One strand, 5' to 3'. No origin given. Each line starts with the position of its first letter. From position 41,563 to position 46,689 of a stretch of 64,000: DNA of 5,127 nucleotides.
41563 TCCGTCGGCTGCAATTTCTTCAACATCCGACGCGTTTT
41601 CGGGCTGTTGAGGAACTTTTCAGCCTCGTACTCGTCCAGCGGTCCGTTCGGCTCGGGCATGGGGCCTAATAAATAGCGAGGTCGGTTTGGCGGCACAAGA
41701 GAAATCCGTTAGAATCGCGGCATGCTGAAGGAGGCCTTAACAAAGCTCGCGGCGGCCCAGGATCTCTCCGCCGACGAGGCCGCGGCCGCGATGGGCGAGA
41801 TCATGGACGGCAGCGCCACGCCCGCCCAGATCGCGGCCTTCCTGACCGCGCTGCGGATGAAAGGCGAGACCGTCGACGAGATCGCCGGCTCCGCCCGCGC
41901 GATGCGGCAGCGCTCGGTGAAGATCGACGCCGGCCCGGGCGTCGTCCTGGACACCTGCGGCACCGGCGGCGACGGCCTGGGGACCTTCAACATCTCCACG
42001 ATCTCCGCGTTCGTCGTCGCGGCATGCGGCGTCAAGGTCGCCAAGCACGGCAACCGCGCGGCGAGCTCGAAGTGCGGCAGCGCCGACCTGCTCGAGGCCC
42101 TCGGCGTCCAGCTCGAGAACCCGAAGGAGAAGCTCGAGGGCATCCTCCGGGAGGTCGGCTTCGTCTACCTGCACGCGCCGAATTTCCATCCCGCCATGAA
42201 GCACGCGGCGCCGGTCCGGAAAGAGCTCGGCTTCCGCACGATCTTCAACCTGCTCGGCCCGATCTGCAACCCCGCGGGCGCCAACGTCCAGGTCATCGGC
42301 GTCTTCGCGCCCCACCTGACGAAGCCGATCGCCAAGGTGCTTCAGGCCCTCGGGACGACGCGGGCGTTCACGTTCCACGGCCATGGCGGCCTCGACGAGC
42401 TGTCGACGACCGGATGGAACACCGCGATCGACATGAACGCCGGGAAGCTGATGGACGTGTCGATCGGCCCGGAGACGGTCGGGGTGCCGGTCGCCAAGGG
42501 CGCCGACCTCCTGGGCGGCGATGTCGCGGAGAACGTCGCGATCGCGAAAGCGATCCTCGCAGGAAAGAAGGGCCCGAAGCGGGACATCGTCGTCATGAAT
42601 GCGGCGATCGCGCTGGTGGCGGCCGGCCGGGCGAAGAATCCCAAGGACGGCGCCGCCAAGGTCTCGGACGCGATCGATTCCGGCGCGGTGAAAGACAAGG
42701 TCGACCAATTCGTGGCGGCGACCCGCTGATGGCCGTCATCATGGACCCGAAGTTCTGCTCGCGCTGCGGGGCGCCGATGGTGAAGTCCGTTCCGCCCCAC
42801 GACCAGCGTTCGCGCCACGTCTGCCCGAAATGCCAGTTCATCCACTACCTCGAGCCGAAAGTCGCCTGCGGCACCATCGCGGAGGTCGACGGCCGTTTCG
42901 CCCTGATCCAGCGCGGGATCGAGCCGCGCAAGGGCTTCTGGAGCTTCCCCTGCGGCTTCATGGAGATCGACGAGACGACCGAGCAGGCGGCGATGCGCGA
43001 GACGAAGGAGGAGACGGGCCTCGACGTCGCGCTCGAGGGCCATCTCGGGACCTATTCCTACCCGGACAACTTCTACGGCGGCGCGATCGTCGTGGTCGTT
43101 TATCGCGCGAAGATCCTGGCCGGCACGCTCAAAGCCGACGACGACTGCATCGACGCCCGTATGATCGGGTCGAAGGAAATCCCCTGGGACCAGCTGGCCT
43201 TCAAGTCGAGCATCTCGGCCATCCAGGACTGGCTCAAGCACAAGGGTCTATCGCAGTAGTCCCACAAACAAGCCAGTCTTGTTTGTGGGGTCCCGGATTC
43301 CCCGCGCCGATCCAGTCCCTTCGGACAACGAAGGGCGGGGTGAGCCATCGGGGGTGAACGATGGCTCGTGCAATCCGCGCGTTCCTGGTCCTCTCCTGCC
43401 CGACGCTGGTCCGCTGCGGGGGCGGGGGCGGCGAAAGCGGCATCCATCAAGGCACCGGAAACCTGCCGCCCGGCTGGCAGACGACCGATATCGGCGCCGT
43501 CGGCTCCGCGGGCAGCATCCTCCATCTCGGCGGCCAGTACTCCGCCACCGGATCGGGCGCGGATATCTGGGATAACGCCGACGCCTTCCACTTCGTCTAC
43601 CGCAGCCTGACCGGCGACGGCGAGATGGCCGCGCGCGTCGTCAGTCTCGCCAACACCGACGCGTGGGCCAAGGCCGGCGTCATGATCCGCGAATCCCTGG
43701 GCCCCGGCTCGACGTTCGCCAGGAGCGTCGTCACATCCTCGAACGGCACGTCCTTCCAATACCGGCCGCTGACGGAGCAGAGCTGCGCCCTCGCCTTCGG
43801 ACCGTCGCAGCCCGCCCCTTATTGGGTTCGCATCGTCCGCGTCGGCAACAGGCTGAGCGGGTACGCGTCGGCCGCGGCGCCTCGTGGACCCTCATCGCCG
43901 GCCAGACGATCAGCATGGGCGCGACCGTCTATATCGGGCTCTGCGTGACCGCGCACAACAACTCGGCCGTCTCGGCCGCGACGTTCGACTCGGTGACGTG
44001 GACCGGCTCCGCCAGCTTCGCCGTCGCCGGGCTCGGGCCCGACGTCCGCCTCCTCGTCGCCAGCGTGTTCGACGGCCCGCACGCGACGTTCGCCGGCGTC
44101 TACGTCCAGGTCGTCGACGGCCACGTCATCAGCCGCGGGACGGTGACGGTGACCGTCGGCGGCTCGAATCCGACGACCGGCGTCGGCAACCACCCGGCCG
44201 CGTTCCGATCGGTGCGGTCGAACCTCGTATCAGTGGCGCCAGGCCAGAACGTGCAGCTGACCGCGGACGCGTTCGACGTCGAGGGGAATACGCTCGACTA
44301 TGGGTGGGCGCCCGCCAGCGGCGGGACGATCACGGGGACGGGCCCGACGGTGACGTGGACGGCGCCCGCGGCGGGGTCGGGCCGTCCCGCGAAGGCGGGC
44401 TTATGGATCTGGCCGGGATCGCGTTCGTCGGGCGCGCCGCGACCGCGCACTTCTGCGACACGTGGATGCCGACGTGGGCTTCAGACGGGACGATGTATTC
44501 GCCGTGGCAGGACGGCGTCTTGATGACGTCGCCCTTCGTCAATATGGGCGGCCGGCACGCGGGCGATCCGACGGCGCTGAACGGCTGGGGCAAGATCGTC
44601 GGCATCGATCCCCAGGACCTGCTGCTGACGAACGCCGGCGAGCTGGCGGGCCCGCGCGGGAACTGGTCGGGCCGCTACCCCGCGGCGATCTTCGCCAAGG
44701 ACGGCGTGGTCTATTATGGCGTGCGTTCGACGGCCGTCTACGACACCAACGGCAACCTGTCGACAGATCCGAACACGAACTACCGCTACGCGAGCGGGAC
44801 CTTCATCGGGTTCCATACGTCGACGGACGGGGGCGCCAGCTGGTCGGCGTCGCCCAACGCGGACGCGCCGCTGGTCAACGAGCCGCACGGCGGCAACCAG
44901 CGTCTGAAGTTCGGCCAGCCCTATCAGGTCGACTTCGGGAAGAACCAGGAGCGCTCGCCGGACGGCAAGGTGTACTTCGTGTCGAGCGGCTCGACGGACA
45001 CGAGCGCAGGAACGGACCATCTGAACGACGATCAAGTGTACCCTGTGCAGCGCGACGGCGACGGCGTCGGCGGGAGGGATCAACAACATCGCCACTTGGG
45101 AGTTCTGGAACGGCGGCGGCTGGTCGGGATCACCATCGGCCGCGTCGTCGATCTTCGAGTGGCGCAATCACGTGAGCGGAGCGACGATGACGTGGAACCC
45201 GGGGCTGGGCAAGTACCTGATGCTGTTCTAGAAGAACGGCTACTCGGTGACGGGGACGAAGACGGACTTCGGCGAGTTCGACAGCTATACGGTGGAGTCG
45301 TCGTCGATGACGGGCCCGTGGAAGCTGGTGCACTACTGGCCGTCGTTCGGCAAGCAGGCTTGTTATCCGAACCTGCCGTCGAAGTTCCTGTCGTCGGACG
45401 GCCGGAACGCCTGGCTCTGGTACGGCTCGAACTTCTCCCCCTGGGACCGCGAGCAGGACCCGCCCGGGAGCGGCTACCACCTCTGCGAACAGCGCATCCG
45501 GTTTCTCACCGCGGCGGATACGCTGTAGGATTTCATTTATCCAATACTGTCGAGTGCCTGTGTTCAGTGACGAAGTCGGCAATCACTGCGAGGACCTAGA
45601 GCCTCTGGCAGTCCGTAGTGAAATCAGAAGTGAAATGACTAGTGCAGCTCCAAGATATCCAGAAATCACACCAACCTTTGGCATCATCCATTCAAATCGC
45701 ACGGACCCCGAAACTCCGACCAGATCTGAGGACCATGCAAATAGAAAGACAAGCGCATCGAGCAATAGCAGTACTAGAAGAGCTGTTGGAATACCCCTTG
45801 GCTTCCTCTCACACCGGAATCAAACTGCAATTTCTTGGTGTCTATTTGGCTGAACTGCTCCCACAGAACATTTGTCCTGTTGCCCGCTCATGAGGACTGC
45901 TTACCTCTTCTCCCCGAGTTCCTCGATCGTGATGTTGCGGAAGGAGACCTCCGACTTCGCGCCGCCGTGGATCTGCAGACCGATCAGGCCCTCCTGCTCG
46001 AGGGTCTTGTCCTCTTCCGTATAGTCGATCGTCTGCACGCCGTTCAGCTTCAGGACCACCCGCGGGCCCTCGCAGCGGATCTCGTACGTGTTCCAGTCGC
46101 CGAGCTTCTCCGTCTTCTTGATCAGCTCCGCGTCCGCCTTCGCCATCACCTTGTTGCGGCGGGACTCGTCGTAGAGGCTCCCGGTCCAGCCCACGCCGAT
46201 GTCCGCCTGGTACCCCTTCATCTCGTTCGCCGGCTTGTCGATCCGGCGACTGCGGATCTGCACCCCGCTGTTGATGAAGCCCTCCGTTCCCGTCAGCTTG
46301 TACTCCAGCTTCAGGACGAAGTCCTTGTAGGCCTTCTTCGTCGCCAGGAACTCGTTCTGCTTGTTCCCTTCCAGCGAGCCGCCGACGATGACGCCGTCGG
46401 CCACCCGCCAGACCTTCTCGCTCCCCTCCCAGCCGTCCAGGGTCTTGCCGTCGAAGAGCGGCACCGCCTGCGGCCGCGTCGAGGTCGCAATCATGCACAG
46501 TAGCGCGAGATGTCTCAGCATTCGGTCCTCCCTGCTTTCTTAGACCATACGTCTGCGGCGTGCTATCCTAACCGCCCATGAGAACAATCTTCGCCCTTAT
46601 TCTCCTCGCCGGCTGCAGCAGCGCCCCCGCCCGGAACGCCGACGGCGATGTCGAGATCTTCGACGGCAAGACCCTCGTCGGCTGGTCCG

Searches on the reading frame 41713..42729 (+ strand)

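Call 41: search_protein_families(library=pfam, proteins=[window:41713-42729:+], max_evalue=0.0001)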
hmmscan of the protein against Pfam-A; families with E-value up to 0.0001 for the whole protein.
window:41713-42729:+ (338 aa): 2 families
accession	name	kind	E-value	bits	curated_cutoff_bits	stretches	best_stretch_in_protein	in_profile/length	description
PF00591.27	Glycos_transf_3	-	7.9e-87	291.5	27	1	78-325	4-251/253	Glycosyl transferase family, a/b domain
PF02885.22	Glycos_trans_3N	-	7.7e-26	90.1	26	1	6-67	1-62/63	Glycosyl transferase family, helical bundle domain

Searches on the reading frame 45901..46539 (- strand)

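Call 42: search_protein_families(library=pfam, proteins=[window:45901-46539:-], max_evalue=0.0001)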
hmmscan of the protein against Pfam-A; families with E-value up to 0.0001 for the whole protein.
window:45901-46539:- (212 aa): 1 family
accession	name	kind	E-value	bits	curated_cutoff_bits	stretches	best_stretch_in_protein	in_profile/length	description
PF06439.18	3keto-disac_hyd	-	1.1e-46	159.8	26.8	1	25-206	2-187/187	3-keto-disaccharide hydrolase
